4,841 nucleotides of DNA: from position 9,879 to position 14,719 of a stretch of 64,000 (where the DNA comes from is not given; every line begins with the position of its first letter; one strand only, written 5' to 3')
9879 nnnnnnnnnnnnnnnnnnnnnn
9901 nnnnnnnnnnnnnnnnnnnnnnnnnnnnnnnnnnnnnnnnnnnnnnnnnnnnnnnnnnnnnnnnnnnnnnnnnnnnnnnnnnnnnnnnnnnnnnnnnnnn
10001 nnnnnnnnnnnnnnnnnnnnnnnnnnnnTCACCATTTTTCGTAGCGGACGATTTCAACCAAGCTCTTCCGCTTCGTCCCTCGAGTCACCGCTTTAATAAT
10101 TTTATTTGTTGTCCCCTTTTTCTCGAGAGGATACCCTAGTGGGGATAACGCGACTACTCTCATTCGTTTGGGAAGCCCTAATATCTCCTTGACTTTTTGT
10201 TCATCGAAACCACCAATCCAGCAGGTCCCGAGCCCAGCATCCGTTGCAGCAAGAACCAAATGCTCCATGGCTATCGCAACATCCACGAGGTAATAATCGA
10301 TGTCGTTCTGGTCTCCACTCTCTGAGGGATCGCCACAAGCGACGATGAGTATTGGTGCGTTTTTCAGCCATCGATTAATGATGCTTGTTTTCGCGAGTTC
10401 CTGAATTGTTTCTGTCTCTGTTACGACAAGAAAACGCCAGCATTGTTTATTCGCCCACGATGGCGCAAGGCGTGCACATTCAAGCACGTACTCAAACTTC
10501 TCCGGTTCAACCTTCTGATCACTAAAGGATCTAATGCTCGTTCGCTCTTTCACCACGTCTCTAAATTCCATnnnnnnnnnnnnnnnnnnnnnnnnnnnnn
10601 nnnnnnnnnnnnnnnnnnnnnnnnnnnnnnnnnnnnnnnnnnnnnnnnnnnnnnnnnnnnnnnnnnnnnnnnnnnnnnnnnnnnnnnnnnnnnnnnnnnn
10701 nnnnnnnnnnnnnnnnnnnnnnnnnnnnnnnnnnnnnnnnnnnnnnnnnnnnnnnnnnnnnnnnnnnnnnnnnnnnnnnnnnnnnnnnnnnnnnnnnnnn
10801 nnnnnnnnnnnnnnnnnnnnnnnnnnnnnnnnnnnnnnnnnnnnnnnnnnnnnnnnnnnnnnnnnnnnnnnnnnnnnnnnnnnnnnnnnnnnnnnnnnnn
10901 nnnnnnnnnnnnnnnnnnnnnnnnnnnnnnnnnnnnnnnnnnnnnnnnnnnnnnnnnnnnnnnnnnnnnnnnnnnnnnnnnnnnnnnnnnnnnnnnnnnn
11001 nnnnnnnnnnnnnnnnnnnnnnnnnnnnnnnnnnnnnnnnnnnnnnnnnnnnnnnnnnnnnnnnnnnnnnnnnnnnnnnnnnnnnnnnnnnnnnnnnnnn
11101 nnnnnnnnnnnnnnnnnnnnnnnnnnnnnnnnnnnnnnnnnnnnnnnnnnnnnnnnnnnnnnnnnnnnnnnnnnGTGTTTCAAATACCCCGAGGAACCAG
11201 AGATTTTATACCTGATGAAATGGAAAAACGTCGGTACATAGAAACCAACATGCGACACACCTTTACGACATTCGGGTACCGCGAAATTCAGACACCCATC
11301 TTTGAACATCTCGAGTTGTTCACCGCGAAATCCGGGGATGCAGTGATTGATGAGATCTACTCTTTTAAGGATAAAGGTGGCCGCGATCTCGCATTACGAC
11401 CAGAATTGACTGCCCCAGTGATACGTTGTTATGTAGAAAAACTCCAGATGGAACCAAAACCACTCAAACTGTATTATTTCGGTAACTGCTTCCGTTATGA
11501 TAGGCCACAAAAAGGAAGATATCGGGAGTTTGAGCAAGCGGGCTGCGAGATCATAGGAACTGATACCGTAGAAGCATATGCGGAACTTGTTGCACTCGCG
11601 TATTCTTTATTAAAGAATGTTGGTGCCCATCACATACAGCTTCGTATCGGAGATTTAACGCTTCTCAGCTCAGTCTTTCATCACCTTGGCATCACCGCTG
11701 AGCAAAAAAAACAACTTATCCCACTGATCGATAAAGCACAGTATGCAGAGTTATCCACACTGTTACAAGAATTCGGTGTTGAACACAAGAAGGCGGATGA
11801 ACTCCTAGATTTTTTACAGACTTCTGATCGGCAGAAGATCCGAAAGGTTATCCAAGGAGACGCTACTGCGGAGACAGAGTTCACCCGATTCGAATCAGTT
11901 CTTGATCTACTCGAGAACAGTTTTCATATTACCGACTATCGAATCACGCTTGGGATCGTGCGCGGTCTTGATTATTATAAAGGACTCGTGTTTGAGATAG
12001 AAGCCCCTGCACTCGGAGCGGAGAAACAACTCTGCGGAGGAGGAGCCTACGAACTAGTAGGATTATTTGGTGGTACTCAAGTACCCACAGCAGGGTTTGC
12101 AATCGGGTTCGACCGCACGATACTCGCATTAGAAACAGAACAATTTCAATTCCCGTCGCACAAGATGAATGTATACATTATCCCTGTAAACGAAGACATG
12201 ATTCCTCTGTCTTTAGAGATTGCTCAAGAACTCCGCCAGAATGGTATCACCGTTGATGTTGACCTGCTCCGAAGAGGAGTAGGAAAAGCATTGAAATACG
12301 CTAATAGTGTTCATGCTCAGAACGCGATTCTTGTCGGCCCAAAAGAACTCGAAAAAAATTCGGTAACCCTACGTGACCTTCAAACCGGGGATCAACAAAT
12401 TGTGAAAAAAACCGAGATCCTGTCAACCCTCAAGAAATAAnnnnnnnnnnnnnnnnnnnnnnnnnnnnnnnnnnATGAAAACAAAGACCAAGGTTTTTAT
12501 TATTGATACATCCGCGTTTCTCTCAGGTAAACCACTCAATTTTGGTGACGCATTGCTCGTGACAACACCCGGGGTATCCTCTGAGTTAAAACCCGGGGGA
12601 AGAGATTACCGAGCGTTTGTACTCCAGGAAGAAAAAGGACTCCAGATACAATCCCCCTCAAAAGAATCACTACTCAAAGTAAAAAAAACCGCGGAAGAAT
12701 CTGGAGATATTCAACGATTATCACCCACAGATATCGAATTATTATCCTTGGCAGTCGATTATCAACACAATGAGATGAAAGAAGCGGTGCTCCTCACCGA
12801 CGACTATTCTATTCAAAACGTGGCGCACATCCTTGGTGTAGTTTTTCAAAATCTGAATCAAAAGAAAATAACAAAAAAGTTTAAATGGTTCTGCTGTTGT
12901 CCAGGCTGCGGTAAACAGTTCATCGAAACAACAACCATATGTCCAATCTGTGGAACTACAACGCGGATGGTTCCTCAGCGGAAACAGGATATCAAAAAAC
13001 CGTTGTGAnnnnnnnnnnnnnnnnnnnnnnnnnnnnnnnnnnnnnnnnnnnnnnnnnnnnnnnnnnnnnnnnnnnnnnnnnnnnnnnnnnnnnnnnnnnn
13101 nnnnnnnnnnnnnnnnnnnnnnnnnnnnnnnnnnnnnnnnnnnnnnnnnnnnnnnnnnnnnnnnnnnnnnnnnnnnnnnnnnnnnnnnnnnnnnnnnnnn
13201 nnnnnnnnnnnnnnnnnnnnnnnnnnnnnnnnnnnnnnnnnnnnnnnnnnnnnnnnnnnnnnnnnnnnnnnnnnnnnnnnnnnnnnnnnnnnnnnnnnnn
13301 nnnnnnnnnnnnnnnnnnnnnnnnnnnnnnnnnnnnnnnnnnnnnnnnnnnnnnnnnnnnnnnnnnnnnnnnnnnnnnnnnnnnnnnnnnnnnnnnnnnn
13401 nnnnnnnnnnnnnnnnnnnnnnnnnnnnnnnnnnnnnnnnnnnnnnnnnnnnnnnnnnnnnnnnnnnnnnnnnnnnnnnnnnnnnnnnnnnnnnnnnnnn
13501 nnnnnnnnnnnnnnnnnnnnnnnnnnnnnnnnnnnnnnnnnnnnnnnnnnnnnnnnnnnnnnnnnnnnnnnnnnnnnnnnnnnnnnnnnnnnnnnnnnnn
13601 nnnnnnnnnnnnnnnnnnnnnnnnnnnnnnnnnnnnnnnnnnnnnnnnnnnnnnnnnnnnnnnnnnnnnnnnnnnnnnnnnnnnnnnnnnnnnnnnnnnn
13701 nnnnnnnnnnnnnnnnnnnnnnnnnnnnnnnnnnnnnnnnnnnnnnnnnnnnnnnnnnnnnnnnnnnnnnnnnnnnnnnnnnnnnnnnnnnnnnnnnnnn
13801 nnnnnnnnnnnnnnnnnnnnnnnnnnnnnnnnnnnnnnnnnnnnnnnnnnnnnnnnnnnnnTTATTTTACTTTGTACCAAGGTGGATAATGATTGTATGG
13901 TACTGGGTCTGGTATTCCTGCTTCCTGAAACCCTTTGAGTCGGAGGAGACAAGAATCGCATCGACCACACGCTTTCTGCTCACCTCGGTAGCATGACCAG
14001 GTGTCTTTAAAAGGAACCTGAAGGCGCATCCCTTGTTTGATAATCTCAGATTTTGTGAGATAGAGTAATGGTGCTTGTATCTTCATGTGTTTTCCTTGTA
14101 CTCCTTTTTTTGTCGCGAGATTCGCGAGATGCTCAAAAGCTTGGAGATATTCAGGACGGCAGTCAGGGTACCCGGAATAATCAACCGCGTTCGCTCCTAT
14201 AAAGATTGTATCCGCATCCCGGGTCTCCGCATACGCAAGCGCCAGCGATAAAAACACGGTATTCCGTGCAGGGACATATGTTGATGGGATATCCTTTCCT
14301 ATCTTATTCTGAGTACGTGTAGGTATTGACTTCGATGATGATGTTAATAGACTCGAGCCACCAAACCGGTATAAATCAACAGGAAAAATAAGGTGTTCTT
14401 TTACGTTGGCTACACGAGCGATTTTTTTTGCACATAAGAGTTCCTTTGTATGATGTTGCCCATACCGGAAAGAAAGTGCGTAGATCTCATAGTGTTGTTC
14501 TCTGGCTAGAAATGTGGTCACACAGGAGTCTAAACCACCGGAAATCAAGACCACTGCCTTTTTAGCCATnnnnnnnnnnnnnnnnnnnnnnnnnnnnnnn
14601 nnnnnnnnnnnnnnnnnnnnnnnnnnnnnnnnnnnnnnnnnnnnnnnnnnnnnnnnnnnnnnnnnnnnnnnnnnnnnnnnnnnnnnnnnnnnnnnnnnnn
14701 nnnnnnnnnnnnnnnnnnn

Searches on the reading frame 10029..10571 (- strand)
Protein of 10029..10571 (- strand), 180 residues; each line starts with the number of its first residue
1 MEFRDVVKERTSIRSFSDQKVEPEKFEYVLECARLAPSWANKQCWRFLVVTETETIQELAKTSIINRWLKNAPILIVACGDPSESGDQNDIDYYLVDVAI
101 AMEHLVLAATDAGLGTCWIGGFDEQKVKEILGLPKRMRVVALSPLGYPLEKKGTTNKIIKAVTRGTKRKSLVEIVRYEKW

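Call 17: search_protein_families(library=pfam, proteins=[window:10029-10571:-], max_evalue=0.001)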
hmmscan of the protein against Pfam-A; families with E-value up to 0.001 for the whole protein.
window:10029-10571:- (180 aa): 2 families
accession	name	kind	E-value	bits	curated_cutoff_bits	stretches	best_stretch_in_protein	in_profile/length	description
PF00881.29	Nitroreductase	-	7.7e-35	121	23.5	2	64-147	82-167/167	Nitroreductase family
PF14512.11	TM1586_NiRdase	-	5.8e-18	65.7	27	2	68-178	62-152/215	Putative TM nitroreductase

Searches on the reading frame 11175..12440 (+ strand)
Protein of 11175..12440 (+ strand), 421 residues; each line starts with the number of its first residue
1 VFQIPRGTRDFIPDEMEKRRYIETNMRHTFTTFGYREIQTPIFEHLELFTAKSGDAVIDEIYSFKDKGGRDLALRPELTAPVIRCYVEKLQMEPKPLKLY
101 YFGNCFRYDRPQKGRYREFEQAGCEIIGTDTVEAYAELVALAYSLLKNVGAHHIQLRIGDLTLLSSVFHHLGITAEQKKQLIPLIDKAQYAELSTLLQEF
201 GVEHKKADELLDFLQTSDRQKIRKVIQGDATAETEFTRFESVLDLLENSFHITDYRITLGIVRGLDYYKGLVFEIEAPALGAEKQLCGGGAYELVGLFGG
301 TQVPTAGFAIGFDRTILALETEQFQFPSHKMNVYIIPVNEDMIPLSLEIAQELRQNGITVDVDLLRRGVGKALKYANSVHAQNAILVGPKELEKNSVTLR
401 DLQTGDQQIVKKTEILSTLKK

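Call 17: search_protein_families(library=pfam, proteins=[window:11175-12440:+], max_evalue=0.001)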
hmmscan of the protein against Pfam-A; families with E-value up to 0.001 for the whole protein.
window:11175-12440:+ (421 aa): 5 families
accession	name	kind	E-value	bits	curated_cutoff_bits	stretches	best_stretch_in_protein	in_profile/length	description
PF13393.11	tRNA-synt_His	-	2.1e-58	198.4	25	1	7-313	1-306/308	Histidyl-tRNA synthetase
PF03129.25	HGTP_anticodon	-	5.2e-18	65.4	21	1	333-421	2-93/94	Anticodon binding domain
PF00587.30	tRNA-synt_2b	-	4.9e-16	59.7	29.3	1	62-286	1-131/179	tRNA synthetase class II core domain (G, H, P, S and T)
PF01409.25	tRNA-synt_2d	-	2.5e-05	24.3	19.8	1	22-157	22-161/246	tRNA synthetases class II core domain (F)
PF00152.25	tRNA-synt_2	-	3.1e-05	23.7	25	0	15-153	21-147/308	tRNA synthetases class II (D, K and N)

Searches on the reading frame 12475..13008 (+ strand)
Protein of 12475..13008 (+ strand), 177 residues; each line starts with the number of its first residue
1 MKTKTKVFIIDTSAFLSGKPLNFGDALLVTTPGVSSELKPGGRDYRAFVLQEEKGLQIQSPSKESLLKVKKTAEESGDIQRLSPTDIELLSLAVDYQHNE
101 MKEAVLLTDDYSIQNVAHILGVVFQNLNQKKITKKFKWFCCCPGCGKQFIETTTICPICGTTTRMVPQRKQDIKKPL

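Call 17: search_protein_families(library=pfam, proteins=[window:12475-13008:+], max_evalue=0.001)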
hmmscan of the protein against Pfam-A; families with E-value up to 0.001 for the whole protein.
window:12475-13008:+ (177 aa): 1 family
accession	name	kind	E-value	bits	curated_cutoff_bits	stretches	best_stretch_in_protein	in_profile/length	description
PF17146.10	PIN_6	-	3e-15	56.8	27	1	9-94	2-85/87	PIN domain of ribonuclease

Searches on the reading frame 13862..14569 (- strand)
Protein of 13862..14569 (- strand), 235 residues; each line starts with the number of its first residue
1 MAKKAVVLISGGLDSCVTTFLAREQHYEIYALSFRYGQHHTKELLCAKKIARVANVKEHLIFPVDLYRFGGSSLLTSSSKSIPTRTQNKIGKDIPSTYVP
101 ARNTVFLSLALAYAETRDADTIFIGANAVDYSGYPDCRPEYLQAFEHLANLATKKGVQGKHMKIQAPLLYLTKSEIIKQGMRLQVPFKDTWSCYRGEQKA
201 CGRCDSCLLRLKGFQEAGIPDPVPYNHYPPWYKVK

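Call 17: search_protein_families(library=pfam, proteins=[window:13862-14569:-], max_evalue=0.001)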
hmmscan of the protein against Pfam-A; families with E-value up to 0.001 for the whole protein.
window:13862-14569:- (235 aa): 3 families
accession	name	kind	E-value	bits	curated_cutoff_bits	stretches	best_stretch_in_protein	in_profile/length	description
PF06508.19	QueC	-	2.9e-76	256.1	22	1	4-217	1-209/210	Queuosine biosynthesis protein QueC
PF00733.27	Asn_synthase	-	8e-06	26.2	21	1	6-60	21-76/354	Asparagine synthase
PF02568.20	ThiI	-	2.8e-05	24.3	20.5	1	3-55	4-57/197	Thiamine biosynthesis protein (ThiI)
